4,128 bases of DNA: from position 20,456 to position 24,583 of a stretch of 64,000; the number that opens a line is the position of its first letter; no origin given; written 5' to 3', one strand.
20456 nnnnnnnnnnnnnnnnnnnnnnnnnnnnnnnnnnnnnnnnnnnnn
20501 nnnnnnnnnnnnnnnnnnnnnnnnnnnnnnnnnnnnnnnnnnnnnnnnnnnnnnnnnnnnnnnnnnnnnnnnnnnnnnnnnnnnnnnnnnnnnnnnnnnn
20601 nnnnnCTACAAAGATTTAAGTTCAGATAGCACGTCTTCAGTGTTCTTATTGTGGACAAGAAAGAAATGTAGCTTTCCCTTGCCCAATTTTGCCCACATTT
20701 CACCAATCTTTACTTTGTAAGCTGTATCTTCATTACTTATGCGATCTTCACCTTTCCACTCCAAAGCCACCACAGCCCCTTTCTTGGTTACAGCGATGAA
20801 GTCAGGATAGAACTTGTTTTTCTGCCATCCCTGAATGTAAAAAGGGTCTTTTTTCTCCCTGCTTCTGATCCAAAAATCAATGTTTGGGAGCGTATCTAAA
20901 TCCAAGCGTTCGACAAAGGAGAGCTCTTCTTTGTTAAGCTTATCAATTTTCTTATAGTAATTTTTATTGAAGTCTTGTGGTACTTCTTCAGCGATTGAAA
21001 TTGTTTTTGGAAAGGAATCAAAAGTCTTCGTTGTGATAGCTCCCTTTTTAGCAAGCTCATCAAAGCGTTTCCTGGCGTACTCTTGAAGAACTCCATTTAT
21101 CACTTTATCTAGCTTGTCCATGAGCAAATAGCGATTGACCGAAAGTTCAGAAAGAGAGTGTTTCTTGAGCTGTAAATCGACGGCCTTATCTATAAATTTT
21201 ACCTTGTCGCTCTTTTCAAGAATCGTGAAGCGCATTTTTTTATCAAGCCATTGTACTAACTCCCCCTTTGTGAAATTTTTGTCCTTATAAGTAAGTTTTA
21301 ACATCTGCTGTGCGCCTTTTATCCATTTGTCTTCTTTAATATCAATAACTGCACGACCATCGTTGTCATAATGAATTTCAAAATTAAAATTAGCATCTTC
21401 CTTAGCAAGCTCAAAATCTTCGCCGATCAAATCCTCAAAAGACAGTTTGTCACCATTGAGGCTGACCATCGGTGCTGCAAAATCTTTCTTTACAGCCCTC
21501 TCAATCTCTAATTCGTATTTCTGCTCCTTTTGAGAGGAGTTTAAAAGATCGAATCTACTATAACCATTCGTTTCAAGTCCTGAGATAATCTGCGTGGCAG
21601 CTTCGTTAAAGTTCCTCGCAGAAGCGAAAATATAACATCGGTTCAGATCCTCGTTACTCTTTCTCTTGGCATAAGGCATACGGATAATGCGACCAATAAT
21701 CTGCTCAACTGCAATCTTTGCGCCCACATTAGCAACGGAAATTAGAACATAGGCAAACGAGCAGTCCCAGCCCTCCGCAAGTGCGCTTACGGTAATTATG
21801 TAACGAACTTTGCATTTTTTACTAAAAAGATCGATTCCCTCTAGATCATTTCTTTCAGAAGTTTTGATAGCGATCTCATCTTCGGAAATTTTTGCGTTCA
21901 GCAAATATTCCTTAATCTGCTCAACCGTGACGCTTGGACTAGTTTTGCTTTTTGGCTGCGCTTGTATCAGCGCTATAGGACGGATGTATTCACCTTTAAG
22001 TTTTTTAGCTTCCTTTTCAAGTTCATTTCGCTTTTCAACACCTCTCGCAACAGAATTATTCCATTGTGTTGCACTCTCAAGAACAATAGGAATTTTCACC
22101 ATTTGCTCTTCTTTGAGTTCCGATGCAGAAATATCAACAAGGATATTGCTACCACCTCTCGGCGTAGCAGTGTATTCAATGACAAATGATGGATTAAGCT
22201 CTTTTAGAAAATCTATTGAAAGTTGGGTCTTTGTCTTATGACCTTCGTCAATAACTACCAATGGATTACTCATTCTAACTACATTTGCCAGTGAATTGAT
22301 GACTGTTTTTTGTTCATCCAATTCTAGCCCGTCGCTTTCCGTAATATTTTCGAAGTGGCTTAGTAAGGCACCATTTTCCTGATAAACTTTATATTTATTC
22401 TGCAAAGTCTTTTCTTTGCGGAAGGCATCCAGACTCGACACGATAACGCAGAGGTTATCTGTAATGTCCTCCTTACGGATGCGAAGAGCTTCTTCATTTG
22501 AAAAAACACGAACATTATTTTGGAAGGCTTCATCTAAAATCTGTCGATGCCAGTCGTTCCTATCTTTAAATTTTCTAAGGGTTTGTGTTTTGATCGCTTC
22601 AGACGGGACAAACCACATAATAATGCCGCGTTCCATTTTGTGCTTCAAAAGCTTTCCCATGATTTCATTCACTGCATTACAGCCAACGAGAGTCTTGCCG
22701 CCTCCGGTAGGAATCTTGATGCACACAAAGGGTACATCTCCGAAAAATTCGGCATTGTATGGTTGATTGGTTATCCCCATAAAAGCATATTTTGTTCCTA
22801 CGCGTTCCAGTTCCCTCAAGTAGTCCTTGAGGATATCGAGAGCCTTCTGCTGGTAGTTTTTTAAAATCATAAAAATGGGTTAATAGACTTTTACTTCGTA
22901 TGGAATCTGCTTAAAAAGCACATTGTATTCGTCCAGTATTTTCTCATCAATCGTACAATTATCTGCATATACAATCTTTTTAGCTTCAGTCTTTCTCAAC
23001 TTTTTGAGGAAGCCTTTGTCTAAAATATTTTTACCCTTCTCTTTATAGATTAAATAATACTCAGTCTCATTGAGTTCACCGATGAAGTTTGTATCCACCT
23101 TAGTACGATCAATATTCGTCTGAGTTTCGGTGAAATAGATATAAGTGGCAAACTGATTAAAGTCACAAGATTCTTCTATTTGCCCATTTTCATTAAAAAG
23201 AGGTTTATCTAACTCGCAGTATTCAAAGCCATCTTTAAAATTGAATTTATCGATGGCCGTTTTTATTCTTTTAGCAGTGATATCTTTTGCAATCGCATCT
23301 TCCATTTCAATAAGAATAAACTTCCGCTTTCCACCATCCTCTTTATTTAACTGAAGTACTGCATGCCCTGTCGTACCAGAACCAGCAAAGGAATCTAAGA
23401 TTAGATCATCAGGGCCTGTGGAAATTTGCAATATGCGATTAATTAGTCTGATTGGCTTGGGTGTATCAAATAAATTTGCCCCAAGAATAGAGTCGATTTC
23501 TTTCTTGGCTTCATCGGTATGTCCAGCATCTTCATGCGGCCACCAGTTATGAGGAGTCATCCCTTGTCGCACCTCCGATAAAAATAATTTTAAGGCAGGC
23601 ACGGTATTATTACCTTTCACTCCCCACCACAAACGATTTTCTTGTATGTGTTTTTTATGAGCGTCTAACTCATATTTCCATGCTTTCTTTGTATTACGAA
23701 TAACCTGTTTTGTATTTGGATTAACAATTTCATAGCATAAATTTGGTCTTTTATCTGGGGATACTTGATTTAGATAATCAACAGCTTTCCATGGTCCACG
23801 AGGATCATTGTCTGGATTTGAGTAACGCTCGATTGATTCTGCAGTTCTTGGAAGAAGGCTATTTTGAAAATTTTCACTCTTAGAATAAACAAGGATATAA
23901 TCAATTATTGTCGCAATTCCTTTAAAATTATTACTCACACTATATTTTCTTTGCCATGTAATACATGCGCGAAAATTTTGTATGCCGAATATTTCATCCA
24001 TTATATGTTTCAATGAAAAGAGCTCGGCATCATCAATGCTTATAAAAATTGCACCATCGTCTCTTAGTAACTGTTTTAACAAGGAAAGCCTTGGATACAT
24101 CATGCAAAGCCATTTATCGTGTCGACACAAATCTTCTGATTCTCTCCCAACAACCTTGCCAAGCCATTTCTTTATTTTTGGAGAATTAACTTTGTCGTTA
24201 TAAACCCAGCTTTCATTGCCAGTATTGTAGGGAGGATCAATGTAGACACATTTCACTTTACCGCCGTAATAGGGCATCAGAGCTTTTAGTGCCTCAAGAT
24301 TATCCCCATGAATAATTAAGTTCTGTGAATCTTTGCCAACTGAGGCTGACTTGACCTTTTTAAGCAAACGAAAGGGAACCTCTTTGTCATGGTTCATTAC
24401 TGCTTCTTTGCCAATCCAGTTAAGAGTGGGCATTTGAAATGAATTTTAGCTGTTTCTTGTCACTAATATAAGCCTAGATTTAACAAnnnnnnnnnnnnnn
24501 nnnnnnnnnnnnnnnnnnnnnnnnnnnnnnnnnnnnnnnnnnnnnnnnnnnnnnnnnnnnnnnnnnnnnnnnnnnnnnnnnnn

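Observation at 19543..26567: Type III R-M core embedded in a five-gene cluster with three uncharacterised nuclease-like genes: candidate composite defence system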

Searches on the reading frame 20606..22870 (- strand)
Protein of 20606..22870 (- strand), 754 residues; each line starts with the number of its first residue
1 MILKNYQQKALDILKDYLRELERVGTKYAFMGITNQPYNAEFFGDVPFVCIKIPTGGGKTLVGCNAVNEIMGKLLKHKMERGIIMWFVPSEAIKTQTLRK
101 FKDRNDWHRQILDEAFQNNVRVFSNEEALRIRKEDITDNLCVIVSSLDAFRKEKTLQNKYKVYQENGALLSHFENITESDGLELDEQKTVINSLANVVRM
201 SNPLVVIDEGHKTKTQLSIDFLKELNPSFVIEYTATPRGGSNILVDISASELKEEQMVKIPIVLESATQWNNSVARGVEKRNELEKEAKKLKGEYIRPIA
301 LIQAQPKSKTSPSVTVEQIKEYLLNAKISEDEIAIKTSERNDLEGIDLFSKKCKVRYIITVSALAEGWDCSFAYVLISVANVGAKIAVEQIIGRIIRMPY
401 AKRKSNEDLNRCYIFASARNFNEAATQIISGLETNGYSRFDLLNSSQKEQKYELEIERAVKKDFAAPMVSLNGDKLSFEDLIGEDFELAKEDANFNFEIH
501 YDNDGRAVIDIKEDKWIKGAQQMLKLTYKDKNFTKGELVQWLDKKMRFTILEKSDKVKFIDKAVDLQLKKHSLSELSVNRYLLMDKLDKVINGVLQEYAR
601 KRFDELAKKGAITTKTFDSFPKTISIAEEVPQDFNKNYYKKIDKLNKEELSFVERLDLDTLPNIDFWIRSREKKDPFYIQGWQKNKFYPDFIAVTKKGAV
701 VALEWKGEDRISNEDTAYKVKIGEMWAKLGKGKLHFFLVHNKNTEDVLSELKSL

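Call 3: search_protein_families(library=pfam, proteins=[window:20606-22870:-], max_evalue=0.1)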
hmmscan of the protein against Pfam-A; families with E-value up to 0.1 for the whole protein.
window:20606-22870:- (754 aa): 4 families
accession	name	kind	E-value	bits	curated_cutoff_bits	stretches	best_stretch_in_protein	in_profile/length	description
PF04851.21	ResIII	-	4.4e-12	46.7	22.5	1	3-238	4-163/164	Type III restriction enzyme, res subunit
PF00270.35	DEAD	-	7.8e-05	22.9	26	1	49-120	17-83/167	DEAD/DEAH box helicase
PF00271.37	Helicase_C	-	0.0011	19.7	23.5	1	315-398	27-109/110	Helicase conserved C-terminal domain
PF18766.7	SWI2_SNF2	-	0.0069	16.5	26.7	1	94-237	47-155/221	SWI2/SNF2 ATPase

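Call 4: search_protein_families(library=padloc, proteins=[window:20606-22870:-], max_evalue=0.1)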
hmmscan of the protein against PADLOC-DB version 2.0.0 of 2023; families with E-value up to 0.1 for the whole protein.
window:20606-22870:- (754 aa): 5 families
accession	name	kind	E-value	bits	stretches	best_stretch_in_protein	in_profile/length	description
PDLC03650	REase_III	-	8.8e-90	300.3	2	3-435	4-458/898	Type III restriction enzyme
PDLC03653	REase_III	-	1.6e-83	279.3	2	37-438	75-509/883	Type III restriction enzyme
PDLC03648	REase_III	-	4.6e-12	42.9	1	200-419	131-375/871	Type III restriction enzyme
PDLC03647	REase_III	-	1.1e-11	41.7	2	51-266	90-274/989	Type III restriction enzyme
PDLC01765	Cas3c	-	0.0028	14.6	1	51-116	188-245/612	-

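Call 5: search_protein_families(library=ncbifam, proteins=[window:20606-22870:-], max_evalue=0.1)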
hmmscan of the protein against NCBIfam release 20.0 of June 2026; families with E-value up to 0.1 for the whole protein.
window:20606-22870:- (754 aa): 2 families
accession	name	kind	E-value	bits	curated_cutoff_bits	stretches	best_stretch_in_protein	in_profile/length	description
NF046055.1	restr_BPTD_3080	equivalog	6.6e-09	34.3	800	1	354-403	573-623/970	BPTD_3080 family restriction endonuclease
NF053632.1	heli_RadD_YejH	equivalog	0.0049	15.2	720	1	315-403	259-347/573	DNA repair helicase RadD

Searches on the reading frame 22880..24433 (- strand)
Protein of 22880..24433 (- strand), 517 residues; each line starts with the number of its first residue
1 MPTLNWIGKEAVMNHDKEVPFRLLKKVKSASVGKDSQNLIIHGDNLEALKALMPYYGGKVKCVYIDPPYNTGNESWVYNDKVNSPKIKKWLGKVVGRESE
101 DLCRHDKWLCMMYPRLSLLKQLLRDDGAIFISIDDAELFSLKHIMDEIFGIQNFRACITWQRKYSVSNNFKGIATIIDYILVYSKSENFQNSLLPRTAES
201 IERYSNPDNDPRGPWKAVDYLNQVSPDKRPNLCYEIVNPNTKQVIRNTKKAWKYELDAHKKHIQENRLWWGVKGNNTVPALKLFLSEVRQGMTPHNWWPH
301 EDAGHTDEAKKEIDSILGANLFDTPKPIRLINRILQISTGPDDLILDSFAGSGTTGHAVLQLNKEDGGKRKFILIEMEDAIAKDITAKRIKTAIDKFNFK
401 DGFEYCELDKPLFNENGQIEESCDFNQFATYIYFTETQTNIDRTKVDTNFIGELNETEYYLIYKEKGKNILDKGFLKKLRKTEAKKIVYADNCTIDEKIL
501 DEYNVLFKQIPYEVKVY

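Call 3: search_protein_families(library=pfam, proteins=[window:22880-24433:-], max_evalue=0.1)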
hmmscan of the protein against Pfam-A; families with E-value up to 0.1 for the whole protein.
window:22880-24433:- (517 aa): 2 families
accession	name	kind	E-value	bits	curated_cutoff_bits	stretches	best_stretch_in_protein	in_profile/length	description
PF01555.25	N6_N4_Mtase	-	5.9e-40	138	26.7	1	60-384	1-218/221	DNA methylase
PF03602.21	Cons_hypoth95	-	0.0015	18.7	24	0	14-91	71-142/182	Conserved hypothetical protein 95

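Call 4: search_protein_families(library=padloc, proteins=[window:22880-24433:-], max_evalue=0.1)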
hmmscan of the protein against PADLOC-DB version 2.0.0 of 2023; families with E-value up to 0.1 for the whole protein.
window:22880-24433:- (517 aa): 45 families (the best 25 are shown)
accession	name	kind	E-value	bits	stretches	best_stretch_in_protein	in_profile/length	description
PDLC03644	MTase_III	-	6.8e-186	617.2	1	1-516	1-541/542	Type III methyltransferase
PDLC03640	MTase_III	-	9.8e-123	408.8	3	1-185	1-198/654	Type III methyltransferase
PDLC03634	MTase_III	-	2.1e-109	365.2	1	4-389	60-456/621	Type III methyltransferase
PDLC03641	MTase_III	-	3.5e-93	311.3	1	4-444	68-511/657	Type III methyltransferase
PDLC03637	MTase_III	-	1.1e-91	306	1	21-390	104-466/513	Type III methyltransferase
PDLC03636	MTase_III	-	1.9e-77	259.3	1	4-395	9-410/575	Type III methyltransferase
PDLC03639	MTase_III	-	1.9e-54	183.1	2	35-263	85-296/639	Type III methyltransferase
PDLC03642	MTase_III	-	1.4e-53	180.3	1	32-397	77-418/528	Type III methyltransferase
PDLC03635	MTase_III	-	7.1e-48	161.8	2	25-190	206-354/708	Type III methyltransferase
PDLC03354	MTase_II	-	3.6e-43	146.2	1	36-397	54-389/425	Type II methyltransferase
PDLC03638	MTase_III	-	4.7e-43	145.6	1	39-404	382-689/816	Type III methyltransferase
PDLC03646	MTase_III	-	2.8e-32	109.5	2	235-402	681-848/1057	Type III methyltransferase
PDLC03643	MTase_III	-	3.6e-30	103.5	1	112-379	1-268/465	Type III methyltransferase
PDLC03645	MTase_III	-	1.9e-28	97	2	28-150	130-239/709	Type III methyltransferase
PDLC03278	MTase_II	-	3.7e-28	97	2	46-191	7-127/390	Type II methyltransferase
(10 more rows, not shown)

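Call 5: search_protein_families(library=ncbifam, proteins=[window:22880-24433:-], max_evalue=0.1)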
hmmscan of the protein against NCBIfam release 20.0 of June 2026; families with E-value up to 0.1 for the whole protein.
window:22880-24433:- (517 aa): 4 families
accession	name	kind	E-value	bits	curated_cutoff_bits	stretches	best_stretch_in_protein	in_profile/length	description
NF008572.0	PRK11524.1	equivalog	2.2e-14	53.3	292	2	324-392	197-258/294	adenine-specific DNA-methyltransferase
NF050803.1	DnaMtaseCcrMCaul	equivalog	7.2e-13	48.2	830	2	318-392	182-249/350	adenine-specific DNA-methyltransferase CcrM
NF010253.0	PRK13699.1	subfamily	0.0021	17.8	244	1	318-378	140-194/226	DNA methyltransferase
TIGR00095.1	TIGR00095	equivalog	0.013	15.2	117.5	0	43-79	109-144/194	16S rRNA (guanine(966)-N(2))-methyltransferase RsmD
